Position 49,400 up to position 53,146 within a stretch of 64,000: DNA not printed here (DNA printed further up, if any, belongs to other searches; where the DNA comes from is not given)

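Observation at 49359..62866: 13-kb seven-gene operon: one giant binding protein, two permease pairs, a propeller-Yip1 fusion and a 1231-aa secreted protein, with no ATPase and no regulator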

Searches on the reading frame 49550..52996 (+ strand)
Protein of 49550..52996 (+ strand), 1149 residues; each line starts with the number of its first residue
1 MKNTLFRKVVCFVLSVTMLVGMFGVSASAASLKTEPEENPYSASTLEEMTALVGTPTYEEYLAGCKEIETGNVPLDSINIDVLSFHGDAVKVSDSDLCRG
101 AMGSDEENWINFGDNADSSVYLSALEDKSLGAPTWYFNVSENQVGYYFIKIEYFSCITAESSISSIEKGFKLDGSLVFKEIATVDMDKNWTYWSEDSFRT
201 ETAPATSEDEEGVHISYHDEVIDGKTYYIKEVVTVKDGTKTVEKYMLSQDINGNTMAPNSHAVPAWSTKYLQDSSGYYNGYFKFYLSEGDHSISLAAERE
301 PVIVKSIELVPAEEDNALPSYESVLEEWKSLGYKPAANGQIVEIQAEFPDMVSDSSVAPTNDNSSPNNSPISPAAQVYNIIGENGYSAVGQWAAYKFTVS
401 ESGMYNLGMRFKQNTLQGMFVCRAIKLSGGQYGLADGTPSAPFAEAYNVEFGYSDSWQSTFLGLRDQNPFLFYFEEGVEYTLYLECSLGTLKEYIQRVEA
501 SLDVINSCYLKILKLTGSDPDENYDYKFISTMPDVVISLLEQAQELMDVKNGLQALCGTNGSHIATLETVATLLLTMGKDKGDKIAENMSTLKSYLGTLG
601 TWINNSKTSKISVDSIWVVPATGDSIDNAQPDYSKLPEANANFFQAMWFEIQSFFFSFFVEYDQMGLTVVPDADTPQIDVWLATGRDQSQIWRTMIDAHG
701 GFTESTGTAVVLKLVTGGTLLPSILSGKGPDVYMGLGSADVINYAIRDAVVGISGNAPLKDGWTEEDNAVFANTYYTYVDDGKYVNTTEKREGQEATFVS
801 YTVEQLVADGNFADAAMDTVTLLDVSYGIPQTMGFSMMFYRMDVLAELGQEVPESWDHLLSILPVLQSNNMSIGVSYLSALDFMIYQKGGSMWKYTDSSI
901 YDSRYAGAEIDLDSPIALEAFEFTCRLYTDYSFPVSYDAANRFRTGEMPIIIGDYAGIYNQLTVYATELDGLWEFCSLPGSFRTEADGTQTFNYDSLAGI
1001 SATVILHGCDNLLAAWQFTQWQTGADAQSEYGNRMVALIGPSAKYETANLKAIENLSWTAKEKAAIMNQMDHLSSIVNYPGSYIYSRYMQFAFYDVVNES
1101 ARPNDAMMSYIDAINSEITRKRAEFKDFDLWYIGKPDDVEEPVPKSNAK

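Call 3: search_protein_families(library=pfam, proteins=[window:49550-52996:+], max_evalue=0.01)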
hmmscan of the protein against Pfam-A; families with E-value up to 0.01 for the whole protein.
window:49550-52996:+ (1149 aa): 0 families

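Call 4: search_protein_families(library=ncbifam, proteins=[window:49550-52996:+], max_evalue=0.01)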
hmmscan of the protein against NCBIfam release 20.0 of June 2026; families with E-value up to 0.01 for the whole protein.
window:49550-52996:+ (1149 aa): 1 family
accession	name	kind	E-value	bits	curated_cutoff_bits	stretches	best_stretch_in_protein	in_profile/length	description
NF053763.1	ABCarbgalBndGanS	equivalog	0.0052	15.6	700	0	810-935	122-244/420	galactooligosaccharide ABC transporter substrate-binding protein GanS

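Call 12: search_solved_structures(query=window:49550-52996:+, max_evalue=1)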
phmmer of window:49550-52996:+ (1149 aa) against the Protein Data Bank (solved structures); distinct sequences matched with E-value up to 1: 5.
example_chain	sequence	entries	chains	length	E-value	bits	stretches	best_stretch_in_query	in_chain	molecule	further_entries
8vqk_A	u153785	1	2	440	1.4e-05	26.3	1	802-950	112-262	Putative ABC transporter periplasmic-binding protein YcjN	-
7v09_A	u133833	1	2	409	0.025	15.5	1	807-950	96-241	Multiple sugar transport system periplasmic sugar-binding protein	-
5ysb_A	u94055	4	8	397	0.078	13.9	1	817-980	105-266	Lin1841 protein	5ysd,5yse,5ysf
3uor_A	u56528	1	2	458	0.2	12.6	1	807-866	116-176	ABC transporter sugar binding protein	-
4cw4_A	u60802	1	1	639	0.45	11.4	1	379-443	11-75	BETA-KETOACYL SYNTHASE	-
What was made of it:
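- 49550..52999 (+): g1: secreted 1149-aa substrate-binding protein. It has a signal peptide, two beta-sandwich domains (about 80-311 and 340-485), a helical bundle (about 491-606) and a MalE-type binding domain (about 677-1123). YcjN hit at 1.4e-5 (call 12).
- On CUT1 ABC importer (TC 3.A.1.1): YcjN at 1.4e-5 (call 12).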

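Call 24: find_homologous_proteins(query=window:49550-52996:+, max_evalue=0.00001)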
Query window:49550-52996:+ (1149 aa): 483 proteins with E <= 0.00001 among 8000 candidates; the best 120 are listed.
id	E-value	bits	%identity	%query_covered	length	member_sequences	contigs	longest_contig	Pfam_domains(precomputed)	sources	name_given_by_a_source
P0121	0.0e+0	2630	100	100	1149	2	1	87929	-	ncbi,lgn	-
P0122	0.0e+0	2304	86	100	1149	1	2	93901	PF13416.12,PF01547.31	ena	-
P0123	0.0e+0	2022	76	100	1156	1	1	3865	-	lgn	-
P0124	0.0e+0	1782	69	99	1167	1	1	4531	PF13416.12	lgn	-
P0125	0.0e+0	1693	68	99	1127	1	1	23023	PF13416.12,PF01547.31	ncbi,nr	ncbi:MAG: extracellular solute-binding protein [Clostridia bacterium]|nr:extracellular solute-bindin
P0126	0.0e+0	1661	67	99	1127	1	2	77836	PF13416.12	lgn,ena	-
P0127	0.0e+0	1660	66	99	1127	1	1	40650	PF13416.12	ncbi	-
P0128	0.0e+0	1659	66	99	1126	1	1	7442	PF13416.12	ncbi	-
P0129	0.0e+0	1632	65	100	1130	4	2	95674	PF13416.12,PF01547.31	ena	-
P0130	0.0e+0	1594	64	100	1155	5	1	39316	PF13416.12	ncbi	-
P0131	0.0e+0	1593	63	100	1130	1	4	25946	-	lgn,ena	-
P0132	0.0e+0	1591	64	99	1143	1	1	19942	PF13416.12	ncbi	-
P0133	0.0e+0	1577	64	99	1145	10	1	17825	-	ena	-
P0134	0.0e+0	1577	63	100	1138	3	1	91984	PF13416.12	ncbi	-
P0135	0.0e+0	1575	64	98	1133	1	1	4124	-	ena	-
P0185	0.0e+0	1499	60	100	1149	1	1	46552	-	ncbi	-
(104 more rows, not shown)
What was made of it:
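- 49550..52999 (+): Some homologues carry precomputed SBP_bac_1/8 hits (call 24).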

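Call 25: find_encoding_contigs(protein=P0121, flank=1000, max_places=2)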
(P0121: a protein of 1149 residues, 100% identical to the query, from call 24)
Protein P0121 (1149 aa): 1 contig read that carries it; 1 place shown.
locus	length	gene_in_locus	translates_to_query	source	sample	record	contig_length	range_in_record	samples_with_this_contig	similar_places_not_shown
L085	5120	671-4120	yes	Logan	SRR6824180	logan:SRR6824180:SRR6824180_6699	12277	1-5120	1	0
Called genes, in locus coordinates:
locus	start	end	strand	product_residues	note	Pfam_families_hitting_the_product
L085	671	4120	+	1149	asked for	-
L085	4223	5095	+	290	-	PF00528:BPD_transp_1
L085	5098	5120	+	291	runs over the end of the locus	PF00528:BPD_transp_1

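Call 44: search_protein_families(library=pfam, proteins=[window:49550-52996:+], max_evalue=10)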
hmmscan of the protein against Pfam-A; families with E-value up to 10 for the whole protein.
window:49550-52996:+ (1149 aa): 0 families
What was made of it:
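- On Glycoside hydrolase family GH129 (for g5): No GH129 Pfam hit (call 44).
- Closest known: GH129 glycoside hydrolases. Different: No match to any GH129 Pfam model (call 44).
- Tried and rejected: It gave nothing new for g1 or g5 (call 44), so the N-terminal beta-sandwiches of g1 remain unassigned.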

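Call 47: predict_structure(alignment_id=A2)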
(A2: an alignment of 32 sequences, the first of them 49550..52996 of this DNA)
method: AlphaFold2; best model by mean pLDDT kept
length: 1149 residues; sequences in the alignment: 32
mean_pLDDT: 65.3   pTM: 0.49
mean pLDDT of the five models: 65.3, 64.3, 58.5, 57.3, 56.1
residues with pLDDT >= 90: 74; 70-90: 460; 50-70: 324; < 50: 291
segments of 3 or more residues with pLDDT < 50: 1-53, 251-253, 355-377, 382-387, 415-422, 518-522, 639-667, 684-687, 716-722, 724-727, 736-751, 812-837, 930-948, 954-978, 994-1002, 1035-1048, 1058-1062, 1064-1066, 1068-1083, 1124-1128, 1147-1149
pLDDT, mean of each block of 10 residues (from residue 1): 40 37 29 28 32 62 67 76 90 90 85 90 81 89 87 88 76 83 82 77 85 81 80 85 79 56 86 71 87 85 93 69 88 86 81 54 34 47 49 84 89 51 74 81 80 66 82 89 75 76 77 57 57 79 86 65 66 75 64 63 60 80 83 70 35 33 45 68 53 68 82 55 52 52 37 55 71 85 84 84 66 42 36 46 58 63 58 53 58 64 67 77 65 40 42 47 29 46 58 45 55 82 66 46 42 54 47 34 56 67 81 74 53 61 59
secondary structure, 60 per line:
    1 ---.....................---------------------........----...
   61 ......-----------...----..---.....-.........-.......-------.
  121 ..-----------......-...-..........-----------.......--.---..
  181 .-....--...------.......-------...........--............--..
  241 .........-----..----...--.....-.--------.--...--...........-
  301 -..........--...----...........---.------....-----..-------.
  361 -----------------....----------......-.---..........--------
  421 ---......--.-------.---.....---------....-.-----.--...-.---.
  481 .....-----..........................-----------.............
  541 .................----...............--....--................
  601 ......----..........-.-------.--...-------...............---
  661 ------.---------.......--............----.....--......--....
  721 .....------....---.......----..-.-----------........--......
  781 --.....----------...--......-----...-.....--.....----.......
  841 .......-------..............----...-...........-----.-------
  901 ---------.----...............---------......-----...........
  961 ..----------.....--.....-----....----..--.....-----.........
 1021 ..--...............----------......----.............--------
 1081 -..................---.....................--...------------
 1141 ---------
elements in order (helices of 4 or more, strands of 3 or more residues): H4-24 H46-53 H58-66 E78-80 H96-104 H106-112 E120-122 E134-139 E145-154 E166-172 E183-186 E189-191 E198-204 E212-222 E225-236 E239-249 E261-263 E266-270 E284-286 E289-299 E302-311 H321-331 E342-345 E378-381 E392-397 E403-412 E424-429 H444-448 E458-461 E472-474 E480-485 H491-516 H528-557 H562-576 H579-582 H585-606 E611-620 H643-657 E677-683 H686-697 H702-706 E709-714 H717-725 E732-735 H739-745 H765-772 E775-780 E783-787 E798-800 H803-808 E818-822 E825-829 E834-841 H842-847 H856-868 E873-875 H877-887 H915-929 H939-944 E950-954 H955-962 E973-977 E980-984 E990-993 E1002-1006 H1012-1022 H1025-1039 H1050-1055 H1060-1072 H1082-1099 H1103-1123
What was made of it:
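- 49550..52999 (+): AlphaFold2 model, pLDDT 65 (call 47).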

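Call 50: fold_search(model_id=the predicted structure, library=pdb)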
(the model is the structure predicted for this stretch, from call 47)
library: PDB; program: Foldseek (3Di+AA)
matches with E <= 10: 871; with E <= 0.001: 529
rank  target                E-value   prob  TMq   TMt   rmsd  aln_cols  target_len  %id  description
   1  2ghb_A                9.3e-10  1.00  0.24  0.62   7.1       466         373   16  Thermotoga maritima maltotriose binding protein, ligand free form (released 2007-02-06)
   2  5e7u_A                1.7e-09  1.00  0.24  0.61   7.1       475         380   12  MBP-MamC loop structure, a magnetite biomineralizing protein from Magnetospirillium magneticum AMB-1 (released 2016-03-23)
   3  3uor_A                1.9e-09  1.00  0.26  0.64   6.6       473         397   15  The structure of the sugar-binding protein MalE from the phytopathogen Xanthomonas citri (released 2011-12-14)
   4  1eu8_A                2.3e-09  1.00  0.25  0.61   6.7       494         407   15  STRUCTURE OF TREHALOSE MALTOSE BINDING PROTEIN FROM THERMOCOCCUS LITORALIS (released 2001-03-14)
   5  5i69_A                2.8e-09  1.00  0.25  0.65   6.7       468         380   13  MBP-MamC magnetite-interaction component mutant-D70A (released 2016-03-23)
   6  2ghb_B                2.9e-09  1.00  0.23  0.59   7.4       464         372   16  Thermotoga maritima maltotriose binding protein, ligand free form (released 2007-02-06)
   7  7c0t_B                3.1e-09  1.00  0.24  0.61   8.4       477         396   14  Crystal structure of a dinucleotide-binding protein (N81A) of ABC transporter endogenously bound to uridylyl-3'-5'-pho (released 2021-03-10)
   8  5f7v_A                3.5e-09  1.00  0.26  0.67   6.2       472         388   14  ABC substrate-binding protein Lmo0181 from Listeria monocytogenes in complex with cycloalternan (released 2016-09-07)
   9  7c0t_A                3.5e-09  1.00  0.25  0.62   6.8       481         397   13  Crystal structure of a dinucleotide-binding protein (N81A) of ABC transporter endogenously bound to uridylyl-3'-5'-pho (released 2021-03-10)
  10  7c0z_B                3.5e-09  1.00  0.24  0.60   6.9       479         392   14  Crystal structure of a dinucleotide-binding protein (Y246A) of ABC transporter endogenously bound to uridylyl-3'-5'-ph (released 2021-03-10)
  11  7c14_A                3.9e-09  1.00  0.26  0.65   6.1       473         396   14  Crystal structure of a dinucleotide-binding protein (Q274A) of ABC transporter endogenously bound to uridylyl-3'-5'-ph (released 2021-03-10)
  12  7c0v_B                3.9e-09  1.00  0.25  0.62   6.4       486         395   13  Crystal structure of a dinucleotide-binding protein (Y224A) of ABC transporter endogenously bound to uridylyl-3'-5'-ph (released 2021-03-10)
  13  8r3e_B                4.1e-09  1.00  0.24  0.60   8.6       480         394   15  Huntingtin, 1-17, MBP-N (released 2024-09-18)
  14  7vfq_B                4.3e-09  1.00  0.25  0.61   7.1       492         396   12  Wild type GltA from Bifidobacterium infantis JCM 1222 complexed with lacto-N-tetraose (released 2022-09-14)
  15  7c0y_A                4.7e-09  1.00  0.24  0.60   8.4       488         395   15  Crystal structure of a dinucleotide-binding protein (Y246A) of ABC transporter endogenously bound to uridylyl-3'-5'-ph (released 2021-03-10)
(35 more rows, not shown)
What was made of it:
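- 49550..52999 (+): Foldseek matches maltose, trehalose and oligosaccharide binding proteins at E about 1e-9, TM 0.6-0.67 (call 50).
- On CUT1 ABC importer (TC 3.A.1.1): Foldseek matches the g1 model to MalE, TMBP and GltA at E about 1e-9, TM 0.6-0.67 (call 50).
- Checked: Its binding-protein identity rests on a weak PDB sequence hit (YcjN, 1.4e-5, call 12) and on fold (call 50).
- g1's C-terminal half has the MalE fold (call 50).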
